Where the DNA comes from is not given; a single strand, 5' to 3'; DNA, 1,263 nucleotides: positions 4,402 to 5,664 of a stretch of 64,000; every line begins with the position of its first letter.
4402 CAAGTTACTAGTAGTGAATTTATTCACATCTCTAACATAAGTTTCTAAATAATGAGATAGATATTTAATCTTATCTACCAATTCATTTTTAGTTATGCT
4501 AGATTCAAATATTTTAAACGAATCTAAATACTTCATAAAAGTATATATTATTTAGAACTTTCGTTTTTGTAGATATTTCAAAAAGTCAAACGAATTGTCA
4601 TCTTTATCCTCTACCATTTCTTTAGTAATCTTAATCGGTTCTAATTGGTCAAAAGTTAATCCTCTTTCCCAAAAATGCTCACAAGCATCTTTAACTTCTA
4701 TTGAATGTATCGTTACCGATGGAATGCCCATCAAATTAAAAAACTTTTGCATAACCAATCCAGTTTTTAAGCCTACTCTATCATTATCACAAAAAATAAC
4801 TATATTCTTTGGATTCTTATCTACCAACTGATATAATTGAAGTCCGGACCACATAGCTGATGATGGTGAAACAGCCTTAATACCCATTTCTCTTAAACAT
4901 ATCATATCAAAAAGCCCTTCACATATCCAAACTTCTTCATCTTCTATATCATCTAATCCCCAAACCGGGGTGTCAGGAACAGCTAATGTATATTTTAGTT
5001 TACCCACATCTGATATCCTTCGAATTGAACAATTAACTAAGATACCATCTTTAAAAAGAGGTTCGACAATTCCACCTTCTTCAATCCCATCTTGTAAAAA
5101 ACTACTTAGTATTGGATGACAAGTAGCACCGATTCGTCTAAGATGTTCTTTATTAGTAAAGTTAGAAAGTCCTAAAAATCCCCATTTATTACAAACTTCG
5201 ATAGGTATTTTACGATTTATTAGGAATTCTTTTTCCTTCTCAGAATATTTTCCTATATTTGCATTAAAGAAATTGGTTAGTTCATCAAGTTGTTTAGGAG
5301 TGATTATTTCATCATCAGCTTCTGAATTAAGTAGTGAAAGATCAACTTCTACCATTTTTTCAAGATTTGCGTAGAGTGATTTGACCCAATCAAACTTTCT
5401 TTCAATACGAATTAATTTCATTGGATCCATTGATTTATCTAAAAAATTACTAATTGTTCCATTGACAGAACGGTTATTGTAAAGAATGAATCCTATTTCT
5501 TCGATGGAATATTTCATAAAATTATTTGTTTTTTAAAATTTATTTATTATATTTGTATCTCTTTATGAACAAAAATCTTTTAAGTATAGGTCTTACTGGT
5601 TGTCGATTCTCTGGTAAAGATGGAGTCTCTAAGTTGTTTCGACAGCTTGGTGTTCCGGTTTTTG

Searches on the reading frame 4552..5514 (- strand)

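Call 23: search_protein_families(library=phrogs, proteins=[window:4552-5514:-], max_evalue=0.0001)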
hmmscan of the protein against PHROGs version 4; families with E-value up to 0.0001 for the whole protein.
window:4552-5514:- (320 aa): 3 families
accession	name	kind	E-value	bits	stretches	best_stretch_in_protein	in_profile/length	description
phrog_47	-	DNA, RNA and nucleotide metabolism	5.1e-13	49.4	1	93-277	149-318/947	DNA primase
phrog_849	-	DNA, RNA and nucleotide metabolism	3.7e-09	37.1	1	172-284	215-331/435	DNA primase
phrog_239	-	DNA, RNA and nucleotide metabolism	1.8e-05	24.9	1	150-283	146-298/801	DNA primase/helicase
